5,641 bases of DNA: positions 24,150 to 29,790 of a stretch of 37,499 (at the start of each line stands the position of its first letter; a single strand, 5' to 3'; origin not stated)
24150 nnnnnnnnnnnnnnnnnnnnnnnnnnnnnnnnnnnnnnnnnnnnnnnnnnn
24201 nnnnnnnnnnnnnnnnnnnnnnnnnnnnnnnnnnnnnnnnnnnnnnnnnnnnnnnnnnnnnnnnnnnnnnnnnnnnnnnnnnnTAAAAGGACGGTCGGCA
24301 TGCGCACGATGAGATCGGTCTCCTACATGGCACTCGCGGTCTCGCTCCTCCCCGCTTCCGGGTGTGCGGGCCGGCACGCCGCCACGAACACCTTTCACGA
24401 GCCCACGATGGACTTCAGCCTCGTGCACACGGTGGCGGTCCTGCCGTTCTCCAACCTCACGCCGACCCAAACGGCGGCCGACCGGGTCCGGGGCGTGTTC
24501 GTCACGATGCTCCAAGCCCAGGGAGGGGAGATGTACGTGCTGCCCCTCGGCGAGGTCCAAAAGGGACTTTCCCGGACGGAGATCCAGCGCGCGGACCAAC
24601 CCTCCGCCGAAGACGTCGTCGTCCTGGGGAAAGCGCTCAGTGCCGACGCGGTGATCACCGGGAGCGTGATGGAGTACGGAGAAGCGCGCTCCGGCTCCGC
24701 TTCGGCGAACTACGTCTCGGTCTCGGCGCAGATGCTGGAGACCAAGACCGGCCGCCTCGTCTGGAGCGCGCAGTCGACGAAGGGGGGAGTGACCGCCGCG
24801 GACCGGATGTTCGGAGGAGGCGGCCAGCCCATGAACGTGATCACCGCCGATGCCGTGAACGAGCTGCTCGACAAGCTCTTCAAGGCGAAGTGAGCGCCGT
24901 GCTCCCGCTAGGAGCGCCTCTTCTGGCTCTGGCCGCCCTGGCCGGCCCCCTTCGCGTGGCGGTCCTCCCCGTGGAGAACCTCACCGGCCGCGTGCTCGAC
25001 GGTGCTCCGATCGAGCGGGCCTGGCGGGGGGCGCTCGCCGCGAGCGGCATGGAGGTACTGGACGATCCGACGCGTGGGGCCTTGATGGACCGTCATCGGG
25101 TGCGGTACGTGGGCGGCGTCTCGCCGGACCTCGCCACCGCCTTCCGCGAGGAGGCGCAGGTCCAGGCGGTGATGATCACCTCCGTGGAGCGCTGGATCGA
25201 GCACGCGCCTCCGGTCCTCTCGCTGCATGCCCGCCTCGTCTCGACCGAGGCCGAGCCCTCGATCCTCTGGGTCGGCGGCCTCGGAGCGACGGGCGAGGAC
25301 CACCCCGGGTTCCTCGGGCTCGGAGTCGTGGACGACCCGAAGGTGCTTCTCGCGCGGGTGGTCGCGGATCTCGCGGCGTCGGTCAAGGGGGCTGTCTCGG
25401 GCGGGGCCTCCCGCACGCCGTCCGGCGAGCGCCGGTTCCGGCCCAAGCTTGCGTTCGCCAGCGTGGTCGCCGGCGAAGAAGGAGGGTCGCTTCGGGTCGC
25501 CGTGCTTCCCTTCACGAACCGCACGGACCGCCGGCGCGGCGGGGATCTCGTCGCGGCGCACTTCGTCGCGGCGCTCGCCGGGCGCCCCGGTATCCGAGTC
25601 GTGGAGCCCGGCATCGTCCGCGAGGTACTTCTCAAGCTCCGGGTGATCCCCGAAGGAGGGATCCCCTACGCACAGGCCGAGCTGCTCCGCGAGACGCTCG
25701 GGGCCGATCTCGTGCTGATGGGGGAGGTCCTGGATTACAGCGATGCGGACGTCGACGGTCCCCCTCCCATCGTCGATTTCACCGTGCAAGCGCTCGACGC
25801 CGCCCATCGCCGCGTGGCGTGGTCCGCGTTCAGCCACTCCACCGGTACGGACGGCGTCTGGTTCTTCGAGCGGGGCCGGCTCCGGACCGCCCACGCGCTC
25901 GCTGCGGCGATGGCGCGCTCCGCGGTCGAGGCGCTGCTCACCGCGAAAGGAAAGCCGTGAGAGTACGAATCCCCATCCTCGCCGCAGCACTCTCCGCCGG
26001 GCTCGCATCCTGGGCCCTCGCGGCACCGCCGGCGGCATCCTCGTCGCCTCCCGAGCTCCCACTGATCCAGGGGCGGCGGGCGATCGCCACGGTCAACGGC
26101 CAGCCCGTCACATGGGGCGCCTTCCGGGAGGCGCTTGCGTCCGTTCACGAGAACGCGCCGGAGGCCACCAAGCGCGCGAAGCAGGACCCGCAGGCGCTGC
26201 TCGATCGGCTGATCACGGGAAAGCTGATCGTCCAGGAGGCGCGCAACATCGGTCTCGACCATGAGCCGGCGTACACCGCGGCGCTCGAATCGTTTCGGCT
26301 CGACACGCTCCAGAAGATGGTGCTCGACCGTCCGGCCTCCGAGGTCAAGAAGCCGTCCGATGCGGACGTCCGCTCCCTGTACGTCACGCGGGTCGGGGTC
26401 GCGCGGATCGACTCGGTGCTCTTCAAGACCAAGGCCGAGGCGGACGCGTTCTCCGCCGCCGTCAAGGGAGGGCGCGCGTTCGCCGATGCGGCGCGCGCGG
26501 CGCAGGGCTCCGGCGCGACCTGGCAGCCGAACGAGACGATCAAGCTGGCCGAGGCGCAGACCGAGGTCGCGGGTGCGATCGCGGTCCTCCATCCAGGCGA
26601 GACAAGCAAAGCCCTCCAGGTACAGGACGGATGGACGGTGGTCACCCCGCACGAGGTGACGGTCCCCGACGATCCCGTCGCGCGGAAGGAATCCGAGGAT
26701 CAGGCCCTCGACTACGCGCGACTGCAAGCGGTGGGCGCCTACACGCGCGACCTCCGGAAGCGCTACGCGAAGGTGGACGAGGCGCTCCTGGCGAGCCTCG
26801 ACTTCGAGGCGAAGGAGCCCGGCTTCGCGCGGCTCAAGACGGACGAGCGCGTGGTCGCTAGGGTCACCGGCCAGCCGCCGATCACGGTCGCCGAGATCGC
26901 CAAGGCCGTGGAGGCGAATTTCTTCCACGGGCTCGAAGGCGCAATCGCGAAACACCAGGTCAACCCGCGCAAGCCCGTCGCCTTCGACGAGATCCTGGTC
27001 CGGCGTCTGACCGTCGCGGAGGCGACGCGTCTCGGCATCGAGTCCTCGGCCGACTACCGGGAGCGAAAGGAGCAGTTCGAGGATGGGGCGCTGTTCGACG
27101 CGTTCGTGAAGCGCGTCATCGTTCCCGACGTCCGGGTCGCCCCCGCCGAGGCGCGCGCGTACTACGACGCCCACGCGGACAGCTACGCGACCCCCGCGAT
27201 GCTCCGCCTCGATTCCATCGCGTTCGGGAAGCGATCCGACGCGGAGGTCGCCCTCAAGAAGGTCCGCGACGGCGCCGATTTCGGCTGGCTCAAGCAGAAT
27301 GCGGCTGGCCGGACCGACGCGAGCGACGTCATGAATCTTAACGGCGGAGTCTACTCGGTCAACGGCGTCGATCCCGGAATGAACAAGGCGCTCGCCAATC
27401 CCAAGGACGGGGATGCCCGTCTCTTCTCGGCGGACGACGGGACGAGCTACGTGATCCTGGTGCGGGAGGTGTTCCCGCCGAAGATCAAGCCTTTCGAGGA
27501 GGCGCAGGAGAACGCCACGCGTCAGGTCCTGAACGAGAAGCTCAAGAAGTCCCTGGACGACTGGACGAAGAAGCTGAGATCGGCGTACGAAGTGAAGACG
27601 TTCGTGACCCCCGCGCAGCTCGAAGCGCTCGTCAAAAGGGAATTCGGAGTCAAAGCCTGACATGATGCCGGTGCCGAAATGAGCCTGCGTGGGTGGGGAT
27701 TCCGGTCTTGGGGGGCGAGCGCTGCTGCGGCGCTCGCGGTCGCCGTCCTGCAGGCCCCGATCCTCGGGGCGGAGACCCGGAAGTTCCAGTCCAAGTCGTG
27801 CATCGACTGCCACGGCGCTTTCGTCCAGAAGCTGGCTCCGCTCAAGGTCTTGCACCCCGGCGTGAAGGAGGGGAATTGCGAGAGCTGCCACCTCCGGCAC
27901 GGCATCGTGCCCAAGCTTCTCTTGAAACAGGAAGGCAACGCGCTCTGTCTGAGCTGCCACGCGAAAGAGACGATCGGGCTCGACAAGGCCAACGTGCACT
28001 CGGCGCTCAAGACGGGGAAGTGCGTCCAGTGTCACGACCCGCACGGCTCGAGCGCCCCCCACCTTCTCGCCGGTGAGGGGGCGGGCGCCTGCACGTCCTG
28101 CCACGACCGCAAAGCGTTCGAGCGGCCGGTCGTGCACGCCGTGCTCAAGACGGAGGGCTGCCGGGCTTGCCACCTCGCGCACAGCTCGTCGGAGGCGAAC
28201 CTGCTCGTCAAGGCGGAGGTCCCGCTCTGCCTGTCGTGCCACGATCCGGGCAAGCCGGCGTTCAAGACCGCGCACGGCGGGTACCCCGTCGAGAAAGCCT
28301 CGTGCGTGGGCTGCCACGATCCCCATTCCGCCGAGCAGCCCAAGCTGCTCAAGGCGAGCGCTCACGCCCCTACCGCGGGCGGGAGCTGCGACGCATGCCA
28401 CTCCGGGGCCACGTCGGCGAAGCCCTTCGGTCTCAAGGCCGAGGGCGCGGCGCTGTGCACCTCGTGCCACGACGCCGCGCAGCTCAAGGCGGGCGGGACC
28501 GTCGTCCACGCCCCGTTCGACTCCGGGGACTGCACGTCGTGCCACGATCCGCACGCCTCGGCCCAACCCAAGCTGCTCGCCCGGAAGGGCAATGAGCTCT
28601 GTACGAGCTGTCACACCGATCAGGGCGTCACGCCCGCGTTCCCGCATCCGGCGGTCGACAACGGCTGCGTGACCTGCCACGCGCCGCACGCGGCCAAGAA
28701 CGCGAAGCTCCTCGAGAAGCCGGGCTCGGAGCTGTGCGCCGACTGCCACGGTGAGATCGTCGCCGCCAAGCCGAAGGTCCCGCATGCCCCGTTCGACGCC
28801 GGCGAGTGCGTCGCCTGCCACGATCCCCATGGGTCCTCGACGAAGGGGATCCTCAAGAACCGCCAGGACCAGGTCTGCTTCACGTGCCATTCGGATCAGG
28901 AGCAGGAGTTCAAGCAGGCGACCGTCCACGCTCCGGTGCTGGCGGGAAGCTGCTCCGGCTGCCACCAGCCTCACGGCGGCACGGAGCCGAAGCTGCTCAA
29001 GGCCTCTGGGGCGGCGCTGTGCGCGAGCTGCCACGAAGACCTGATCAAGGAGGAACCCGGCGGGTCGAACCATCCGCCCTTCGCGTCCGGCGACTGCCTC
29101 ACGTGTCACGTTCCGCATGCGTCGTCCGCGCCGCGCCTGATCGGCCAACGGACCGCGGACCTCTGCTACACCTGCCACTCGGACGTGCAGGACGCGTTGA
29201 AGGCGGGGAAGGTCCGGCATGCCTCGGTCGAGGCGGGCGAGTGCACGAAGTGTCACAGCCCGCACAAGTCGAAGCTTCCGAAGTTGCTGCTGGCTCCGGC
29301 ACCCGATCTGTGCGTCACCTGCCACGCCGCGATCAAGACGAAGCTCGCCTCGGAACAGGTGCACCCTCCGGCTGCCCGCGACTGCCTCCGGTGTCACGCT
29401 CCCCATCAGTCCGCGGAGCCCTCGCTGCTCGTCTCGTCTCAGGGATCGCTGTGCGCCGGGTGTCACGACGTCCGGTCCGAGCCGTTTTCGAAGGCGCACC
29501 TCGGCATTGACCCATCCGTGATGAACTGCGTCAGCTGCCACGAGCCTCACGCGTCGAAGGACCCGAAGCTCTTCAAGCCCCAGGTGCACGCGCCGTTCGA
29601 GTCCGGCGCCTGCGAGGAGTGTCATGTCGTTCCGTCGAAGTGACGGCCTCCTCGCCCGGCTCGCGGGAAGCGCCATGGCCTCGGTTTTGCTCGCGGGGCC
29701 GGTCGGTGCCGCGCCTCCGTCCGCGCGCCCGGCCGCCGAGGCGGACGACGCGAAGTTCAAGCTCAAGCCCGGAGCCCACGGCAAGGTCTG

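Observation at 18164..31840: OmcS-type cytochrome nanowire gene with a dedicated ~11 kb secretion/assembly/charging operon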

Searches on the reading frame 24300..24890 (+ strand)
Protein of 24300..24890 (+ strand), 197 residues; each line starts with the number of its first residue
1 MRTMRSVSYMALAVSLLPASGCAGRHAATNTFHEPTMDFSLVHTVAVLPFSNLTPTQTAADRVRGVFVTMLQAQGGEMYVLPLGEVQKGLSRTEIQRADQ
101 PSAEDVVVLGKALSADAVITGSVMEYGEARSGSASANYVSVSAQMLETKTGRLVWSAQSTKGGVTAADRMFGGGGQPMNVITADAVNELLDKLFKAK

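Call 8: search_protein_families(library=pfam, max_evalue=0.01, proteins=[window:24300-24890:+])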
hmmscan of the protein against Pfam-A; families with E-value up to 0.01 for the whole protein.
window:24300-24890:+ (197 aa): 3 families
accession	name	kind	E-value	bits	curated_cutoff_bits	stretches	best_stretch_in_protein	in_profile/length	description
PF05643.16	GNA1162-like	-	2.8e-08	34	25.9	1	44-166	13-133/185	Putative lipoprotein GNA1162-like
PF13036.11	LpoB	-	7.2e-05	23.2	22.3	1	93-158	80-144/147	Peptidoglycan-synthase activator LpoB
PF03783.19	CsgG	-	0.0074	16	20.8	0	63-144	40-120/210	Curli production assembly/transport component CsgG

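Call 9: search_protein_families(library=ncbifam, max_evalue=0.01, proteins=[window:24300-24890:+])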
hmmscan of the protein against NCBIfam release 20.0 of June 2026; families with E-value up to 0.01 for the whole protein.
window:24300-24890:+ (197 aa): 1 family
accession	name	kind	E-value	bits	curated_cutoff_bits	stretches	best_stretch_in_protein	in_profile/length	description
TIGR02722.1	lp_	equivalog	0.0012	18.9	110.55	1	106-158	133-184/189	penicillin-binding protein activator LpoB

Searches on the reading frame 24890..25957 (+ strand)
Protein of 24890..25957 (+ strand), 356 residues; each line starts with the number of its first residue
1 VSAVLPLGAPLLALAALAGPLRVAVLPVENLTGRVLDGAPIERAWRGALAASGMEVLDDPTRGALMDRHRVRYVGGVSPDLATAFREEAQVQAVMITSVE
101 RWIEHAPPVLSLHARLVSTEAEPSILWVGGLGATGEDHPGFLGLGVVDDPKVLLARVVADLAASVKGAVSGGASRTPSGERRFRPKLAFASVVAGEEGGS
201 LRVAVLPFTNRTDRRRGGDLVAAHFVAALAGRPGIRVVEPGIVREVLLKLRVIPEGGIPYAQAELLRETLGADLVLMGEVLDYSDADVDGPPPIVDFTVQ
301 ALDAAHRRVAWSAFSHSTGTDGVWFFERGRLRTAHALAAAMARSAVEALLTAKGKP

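Call 8: search_protein_families(library=pfam, max_evalue=0.01, proteins=[window:24890-25957:+])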
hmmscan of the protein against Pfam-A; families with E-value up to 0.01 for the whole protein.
window:24890-25957:+ (356 aa): 0 families

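Call 9: search_protein_families(library=ncbifam, max_evalue=0.01, proteins=[window:24890-25957:+])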
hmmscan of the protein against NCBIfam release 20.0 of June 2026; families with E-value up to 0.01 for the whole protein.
window:24890-25957:+ (356 aa): 0 families

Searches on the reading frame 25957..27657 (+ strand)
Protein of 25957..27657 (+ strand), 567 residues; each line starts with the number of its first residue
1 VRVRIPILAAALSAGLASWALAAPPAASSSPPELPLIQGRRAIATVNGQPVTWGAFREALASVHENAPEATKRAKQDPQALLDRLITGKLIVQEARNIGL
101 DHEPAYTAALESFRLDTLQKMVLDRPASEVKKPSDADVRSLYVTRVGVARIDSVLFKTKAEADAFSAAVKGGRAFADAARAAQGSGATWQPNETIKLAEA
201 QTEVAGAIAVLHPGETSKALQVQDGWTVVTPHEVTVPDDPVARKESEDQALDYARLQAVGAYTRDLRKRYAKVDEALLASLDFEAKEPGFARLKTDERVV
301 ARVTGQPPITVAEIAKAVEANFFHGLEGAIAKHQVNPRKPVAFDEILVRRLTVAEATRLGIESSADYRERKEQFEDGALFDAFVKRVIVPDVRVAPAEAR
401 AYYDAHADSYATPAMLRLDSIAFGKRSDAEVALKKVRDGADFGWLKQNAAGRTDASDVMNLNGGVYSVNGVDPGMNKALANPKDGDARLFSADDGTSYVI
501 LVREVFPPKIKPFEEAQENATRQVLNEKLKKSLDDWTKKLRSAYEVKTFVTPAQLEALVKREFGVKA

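Call 8: search_protein_families(library=pfam, max_evalue=0.01, proteins=[window:25957-27657:+])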
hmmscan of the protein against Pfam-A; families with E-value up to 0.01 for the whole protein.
window:25957-27657:+ (567 aa): 3 families
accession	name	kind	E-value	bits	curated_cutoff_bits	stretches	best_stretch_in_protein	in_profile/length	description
PF13145.12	Rotamase_2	-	4.8e-19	69.8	27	2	395-517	2-120/121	PPIC-type PPIASE domain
PF13623.11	SurA_N_2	-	0.00012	22.4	28.5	1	2-101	5-109/145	SurA-like N-terminal domain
PF13624.11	SurA_N_3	-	0.00014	22.2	27.2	1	40-101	38-107/162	SurA-like N-terminal domain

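Call 9: search_protein_families(library=ncbifam, max_evalue=0.01, proteins=[window:25957-27657:+])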
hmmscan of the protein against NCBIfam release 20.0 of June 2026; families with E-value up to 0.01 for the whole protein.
window:25957-27657:+ (567 aa): 4 families
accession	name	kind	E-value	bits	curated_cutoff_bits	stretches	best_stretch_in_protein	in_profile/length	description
TIGR02925.1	cis_trans_EpsD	equivalog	8.1e-13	48.5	108.9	1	43-143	29-127/232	EpsD family peptidyl-prolyl cis-trans isomerase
NF000809.0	PRK00059.1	equivalog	1.1e-09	38.2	303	1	375-548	156-330/336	peptidylprolyl isomerase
NF008054.0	PRK10788.1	equivalog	3.2e-08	32.7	493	1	391-448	246-303/626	peptidylprolyl isomerase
NF051879.1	TDE1658_narrow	equivalog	0.0058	15.7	340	0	49-100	36-85/342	MOSP complex formation periplasmic protein, TDE1658 family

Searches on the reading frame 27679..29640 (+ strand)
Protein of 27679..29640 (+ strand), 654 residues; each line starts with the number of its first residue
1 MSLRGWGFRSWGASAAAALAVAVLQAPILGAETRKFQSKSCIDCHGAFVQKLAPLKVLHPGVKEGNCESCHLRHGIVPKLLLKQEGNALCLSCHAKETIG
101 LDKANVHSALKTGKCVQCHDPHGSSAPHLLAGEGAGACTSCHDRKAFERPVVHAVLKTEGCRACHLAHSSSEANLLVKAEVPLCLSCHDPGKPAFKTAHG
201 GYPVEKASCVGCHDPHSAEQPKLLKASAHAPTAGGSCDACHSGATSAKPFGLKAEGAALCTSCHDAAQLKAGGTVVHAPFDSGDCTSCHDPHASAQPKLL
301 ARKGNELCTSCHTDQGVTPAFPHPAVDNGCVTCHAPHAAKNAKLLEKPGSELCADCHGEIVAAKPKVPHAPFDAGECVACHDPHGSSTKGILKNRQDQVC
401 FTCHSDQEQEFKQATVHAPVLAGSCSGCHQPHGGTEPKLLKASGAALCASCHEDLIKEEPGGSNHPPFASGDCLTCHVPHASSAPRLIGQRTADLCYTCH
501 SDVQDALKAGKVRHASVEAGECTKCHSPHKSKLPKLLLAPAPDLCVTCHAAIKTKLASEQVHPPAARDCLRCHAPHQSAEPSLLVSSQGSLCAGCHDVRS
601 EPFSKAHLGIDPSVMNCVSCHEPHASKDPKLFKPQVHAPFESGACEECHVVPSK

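Call 8: search_protein_families(library=pfam, max_evalue=0.01, proteins=[window:27679-29640:+])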
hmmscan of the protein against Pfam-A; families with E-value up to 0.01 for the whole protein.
window:27679-29640:+ (654 aa): 7 families
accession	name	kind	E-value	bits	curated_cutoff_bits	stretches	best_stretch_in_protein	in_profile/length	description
PF09699.15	Paired_CXXCH_1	-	1.4e-149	486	20.6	13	277-315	1-39/41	Doubled CXXCH motif (Paired_CXXCH_1)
PF14522.11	Cytochrome_C7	-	8.4e-29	99.6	24.8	5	205-265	12-67/67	Cytochrome c7 and related cytochrome c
PF14537.11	Cytochrom_c3_2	-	2.3e-27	95.7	25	6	472-549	8-78/79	Cytochrome c3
PF22113.1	Mtrc-MtrF_II-IV_dom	-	2.7e-19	69.8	30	2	154-340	2-169/176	Outer membrane cytochrome MtrC/MtrF-like, domains II/IV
PF02085.21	Cytochrom_CIII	-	5.4e-17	62.4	22.9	2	366-452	22-101/101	Class III cytochrome C family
PF22678.1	Cytochrom_c_NrfB-like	-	2.8e-12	47.4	27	0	84-127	30-73/89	Cytochrome c-type protein NrfB-like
PF13435.11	Cytochrome_C554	-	0.00055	21.3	20.8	0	35-71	45-83/84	Cytochrome c554 and c-prime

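Call 9: search_protein_families(library=ncbifam, max_evalue=0.01, proteins=[window:27679-29640:+])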
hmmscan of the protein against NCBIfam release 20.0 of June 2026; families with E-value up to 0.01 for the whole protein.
window:27679-29640:+ (654 aa): 10 families
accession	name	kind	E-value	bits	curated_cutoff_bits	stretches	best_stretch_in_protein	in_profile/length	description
TIGR01905.1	paired_CXXCH_1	subfamily_domain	4.8e-141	458.4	25.2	13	277-315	1-39/41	doubled CXXCH domain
TIGR03508.1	decahem_SO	subfamily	3.6e-92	308.5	192.2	4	206-367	70-229/258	DmsE family decaheme c-type cytochrome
NF041028.1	decahem_GSU2203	exception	1.9e-80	270.4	325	6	323-453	121-253/317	GSU2203 family decaheme c-type cytochrome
TIGR03507.1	decahem_SO1788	subfamily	1.3e-16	60.3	209.3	4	467-530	240-306/672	OmcA/MtrC family decaheme c-type cytochrome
TIGR03153.1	cytochr_NrfH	equivalog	2.7e-15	56.6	134.2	0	31-72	95-134/138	cytochrome c nitrite reductase small subunit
NF008659.0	PRK11659.1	equivalog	7.9e-11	42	184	2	300-364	105-174/188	cytochrome c nitrite reductase pentaheme subunit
TIGR03146.1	cyt_nit_nrfB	equivalog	5e-08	33.4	166.6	2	303-359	82-143/145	cytochrome c nitrite reductase pentaheme subunit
NF045722.1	c3_cytochr_TmcA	equivalog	8.8e-08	32.1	114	0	494-551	58-112/125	acidic tetraheme cytochrome c3 TmcA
NF047727.1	4hemeCytCCctA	equivalog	3e-07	30.6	180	0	373-454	36-106/109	tetraheme c-type cytochrome CctA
NF049875.1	NetB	exception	0.00017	21.5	380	0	305-365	138-203/211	Nrf-like electron transfer protein NetB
